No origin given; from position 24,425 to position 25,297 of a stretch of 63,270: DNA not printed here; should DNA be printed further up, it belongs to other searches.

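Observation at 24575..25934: An orphan ParA ATPase plus an AT-hook/ComFB protein form the last two genes of the fla/che operon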

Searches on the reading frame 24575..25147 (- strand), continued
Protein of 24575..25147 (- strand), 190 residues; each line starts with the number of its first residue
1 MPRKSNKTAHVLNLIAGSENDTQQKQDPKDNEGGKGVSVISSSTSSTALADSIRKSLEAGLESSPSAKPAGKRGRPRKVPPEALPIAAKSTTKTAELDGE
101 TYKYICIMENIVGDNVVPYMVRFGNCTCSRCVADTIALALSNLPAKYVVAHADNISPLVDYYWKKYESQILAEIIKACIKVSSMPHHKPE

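Call 29: predict_structure(alignment_id=A2)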
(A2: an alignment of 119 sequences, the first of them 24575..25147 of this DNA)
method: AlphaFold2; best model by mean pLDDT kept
length: 190 residues; sequences in the alignment: 119
mean_pLDDT: 73.6   pTM: 0.48
mean pLDDT of the five models: 73.6, 72.9, 71.1, 70.0, 69.2
residues with pLDDT >= 90: 81; 70-90: 29; 50-70: 28; < 50: 52
segments of 3 or more residues with pLDDT < 50: 20-42, 64-74, 85-98
pLDDT, mean of each block of 10 residues (from residue 1): 64 64 42 43 59 79 49 49 46 46 94 97 96 98 96 93 97 98 88
secondary structure, 60 per line:
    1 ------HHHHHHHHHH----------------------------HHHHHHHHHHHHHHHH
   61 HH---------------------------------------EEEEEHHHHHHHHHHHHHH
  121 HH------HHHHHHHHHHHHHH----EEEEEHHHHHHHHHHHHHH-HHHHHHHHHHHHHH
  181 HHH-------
elements in order: H7-16 H45-62 E102-106 H107-122 H129-142 E147-151 H152-165 H167-183

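Call 34: fold_search(model_id=the predicted structure, library=pdb)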
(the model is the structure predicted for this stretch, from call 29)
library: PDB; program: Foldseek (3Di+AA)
matches with E <= 10: 42; with E <= 0.001: 2
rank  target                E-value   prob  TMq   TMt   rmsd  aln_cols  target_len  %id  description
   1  4wai_D                6.7e-04  1.00  0.37  0.75   2.2        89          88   20  Structural characterization of the late competence protein ComFB from Bacillus subtilis. (released 2014-12-10)
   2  4wai_A                9.7e-04  1.00  0.40  0.77   2.7        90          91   21  Structural characterization of the late competence protein ComFB from Bacillus subtilis. (released 2014-12-10)
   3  4wai_B                1.1e-03  1.00  0.39  0.77   2.2        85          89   22  Structural characterization of the late competence protein ComFB from Bacillus subtilis. (released 2014-12-10)
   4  8hja_B                1.6e-03  1.00  0.36  0.53   4.9        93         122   24  The crystal structure of syn_CdgR-(c-di-GMP) from Synechocystis sp. PCC 6803 (released 2023-03-29)
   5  8hja_A                1.8e-03  1.00  0.36  0.44   4.8        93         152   24  The crystal structure of syn_CdgR-(c-di-GMP) from Synechocystis sp. PCC 6803 (released 2023-03-29)
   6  9f0z_G                2.0e+00  0.05  0.14  0.19  12.8        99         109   11  CryoEM structure of the F plasmid relaxosome with truncated TraI1-863 in its TE mode, derived from the ss-27_+8ds+9_+1 (released 2025-06-04)
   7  7od1_A                2.3e+00  0.04  0.14  0.08  10.1        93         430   14  Crystal structure of RBR ubiquitin ligase ARIH2 (released 2021-09-15)
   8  7nqr_A                2.5e+00  0.06  0.15  0.08  17.0        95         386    9  Plasmodium falciparum Hsp70-x chaperone nucleotide binding domain in complex with Z287256168 (released 2021-03-10)
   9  5obx                  3.2e+00  0.03  0.12  0.07  17.7        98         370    8  Mycoplasma genitalium DnaK-NBD (released 2018-05-09)
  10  6rzq_A                3.4e+00  0.02  0.11  0.07  17.6        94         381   11  Plasmodium falciparum Hsp70-x chaperone nucleotide binding domain - ANP-PnP bound state (released 2019-10-02)
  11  1x4q_MODEL_1_A        3.6e+00  0.08  0.19  0.36  13.8        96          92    7  Solution structure of PWI domain in U4/U6 small nuclear ribonucleoprotein Prp3(hPrp3) (released 2005-11-14)
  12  7oog_B                3.6e+00  0.04  0.15  0.08  17.0        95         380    9  Plasmodium falciparum Hsp70-x chaperone nucleotide binding domain in complex with NCL-00023823 (released 2021-06-02)
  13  7od1_B                4.1e+00  0.04  0.14  0.08   8.5        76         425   14  Crystal structure of RBR ubiquitin ligase ARIH2 (released 2021-09-15)
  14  7oni_H                4.1e+00  0.03  0.14  0.09  12.1       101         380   16  Structure of Neddylated CUL5 C-terminal region-RBX2-ARIH2* (released 2021-09-15)
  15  3l6q_A                4.1e+00  0.02  0.12  0.07  17.5        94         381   11  Crystal structure of the N-terminal domain of HSP70 from Cryptosporidium parvum (CGD2_20) (released 2010-02-02)
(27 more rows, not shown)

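Call 40: search_protein_families(library=pfam, proteins=[L009:10845-12080:-, L009:5850-6254:-, L009:4919-5785:-, L009:6662-9118:-, L009:6264-6635:-, L025:11414-12049:-, L025:10687-10938:-, L060:10334-11983:-, L007:9062-10294:+], max_evalue=0.001)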
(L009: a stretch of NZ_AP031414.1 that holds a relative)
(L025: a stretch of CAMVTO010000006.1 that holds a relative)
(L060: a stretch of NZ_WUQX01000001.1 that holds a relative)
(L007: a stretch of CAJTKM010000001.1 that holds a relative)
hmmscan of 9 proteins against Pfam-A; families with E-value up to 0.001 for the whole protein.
L009:10845-12080:- (411 aa): 2 families
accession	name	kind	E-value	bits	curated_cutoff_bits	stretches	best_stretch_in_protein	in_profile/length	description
PF08668.18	HDOD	-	1.5e-18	67.4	22.9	1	209-325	9-130/196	HDOD domain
PF00563.25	EAL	-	7.7e-11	42.3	31.3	1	78-191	113-234/236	EAL domain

L009:5850-6254:- (134 aa): 0 families

L009:4919-5785:- (288 aa): 7 families
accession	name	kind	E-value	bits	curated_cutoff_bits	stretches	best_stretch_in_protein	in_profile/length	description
PF00005.33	ABC_tran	-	2.3e-31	109.6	25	1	54-202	1-137/137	ABC transporter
PF13304.12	AAA_21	-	7.9e-06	26.6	27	0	66-84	1-19/304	AAA domain, putative AbiEii toxin, Type IV TA system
PF13401.12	AAA_22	-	1.9e-05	25.4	27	1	64-205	5-97/130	AAA domain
PF03193.22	RsgA_GTPase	-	9.7e-05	22.7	30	1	49-93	92-135/174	RsgA GTPase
PF13191.12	AAA_16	-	0.00027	21.9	32.6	1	63-97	21-56/167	AAA ATPase domain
PF13555.12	AAA_29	-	0.00034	20.7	27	0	59-81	17-39/61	P-loop containing region of AAA domain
PF13175.12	AAA_15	-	0.00089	19.4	32.1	0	185-235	322-373/374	AAA ATPase domain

L009:6662-9118:- (818 aa): 2 families
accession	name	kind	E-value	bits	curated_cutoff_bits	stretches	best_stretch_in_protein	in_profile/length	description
PF07195.17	FliD_C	-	3.7e-39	135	25.4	1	516-806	1-236/236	Flagellar hook-associated protein 2 C-terminus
PF02465.23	FliD_N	-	1.7e-08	35.4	24.8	1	36-140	1-96/97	Flagellar hook-associated protein 2 N-terminus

L009:6264-6635:- (123 aa): 1 family
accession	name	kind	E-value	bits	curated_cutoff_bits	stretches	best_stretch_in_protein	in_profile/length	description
PF02561.19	FliS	-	3.2e-24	85.9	26.7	1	6-117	1-114/115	Flagellar protein FliS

L025:11414-12049:- (211 aa): 1 family
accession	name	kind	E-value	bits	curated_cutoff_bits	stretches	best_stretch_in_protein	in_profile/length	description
PF20074.4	DUF6470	-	8.8e-30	104.1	28.9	1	5-189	1-178/178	Family of unknown function (DUF6470)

L025:10687-10938:- (83 aa): 1 family
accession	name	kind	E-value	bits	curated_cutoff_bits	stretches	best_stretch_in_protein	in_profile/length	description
PF02599.21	CsrA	-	6.7e-20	71.2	27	1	1-49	1-49/53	Global regulator protein family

L060:10334-11983:- (549 aa): 4 families
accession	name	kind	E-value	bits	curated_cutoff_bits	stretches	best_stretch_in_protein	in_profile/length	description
PF00015.26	MCPsignal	-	1.2e-37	129.8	34.6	1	359-523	3-167/172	Methyl-accepting chemotaxis protein (MCP) signalling domain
PF13682.11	CZB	-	2.7e-09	37.7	29.4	1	58-122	1-63/64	Chemoreceptor zinc-binding domain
PF18947.5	HAMP_2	-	0.00012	22.4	24.3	0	255-294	27-66/67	HAMP domain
PF00672.30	HAMP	-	0.00072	20.3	25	0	199-242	2-45/53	HAMP domain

L007:9062-10294:+ (410 aa): 1 family
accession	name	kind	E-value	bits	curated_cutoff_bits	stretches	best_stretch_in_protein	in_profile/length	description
PF10719.14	ComFB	-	7.9e-12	45.5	25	1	327-406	2-83/83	Late competence development protein ComFB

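Call 57: search_protein_representatives(alignment_id=A1)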
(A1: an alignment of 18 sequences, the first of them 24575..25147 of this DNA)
Query: 18 sequences, 253 profile positions. Proteins with E-value up to 0.001 (for the whole library): 1881; up to 1e-10: 1198; up to 1e-30: 576. The best 150 are listed.
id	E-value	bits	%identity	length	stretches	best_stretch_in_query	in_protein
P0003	5.5e-77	275.7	-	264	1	1-253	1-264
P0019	2.5e-76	273.6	-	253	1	1-252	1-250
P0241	4.3e-70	253.2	-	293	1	1-250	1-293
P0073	6.0e-69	249.4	-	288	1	1-250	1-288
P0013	1.6e-68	248.1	-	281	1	1-250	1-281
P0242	6.5e-67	242.7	-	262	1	1-250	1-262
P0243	9.5e-66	238.9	-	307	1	1-250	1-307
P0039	1.6e-65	238.2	-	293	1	1-252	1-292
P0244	1.8e-65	238.0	-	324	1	1-250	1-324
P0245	9.6e-65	235.6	-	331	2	77-250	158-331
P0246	1.1e-64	235.4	-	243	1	1-251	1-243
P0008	1.4e-64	235.1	-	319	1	1-251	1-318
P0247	1.6e-64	234.9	-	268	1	1-252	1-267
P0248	1.7e-64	234.8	-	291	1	1-250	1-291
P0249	1.9e-64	234.7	-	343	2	80-250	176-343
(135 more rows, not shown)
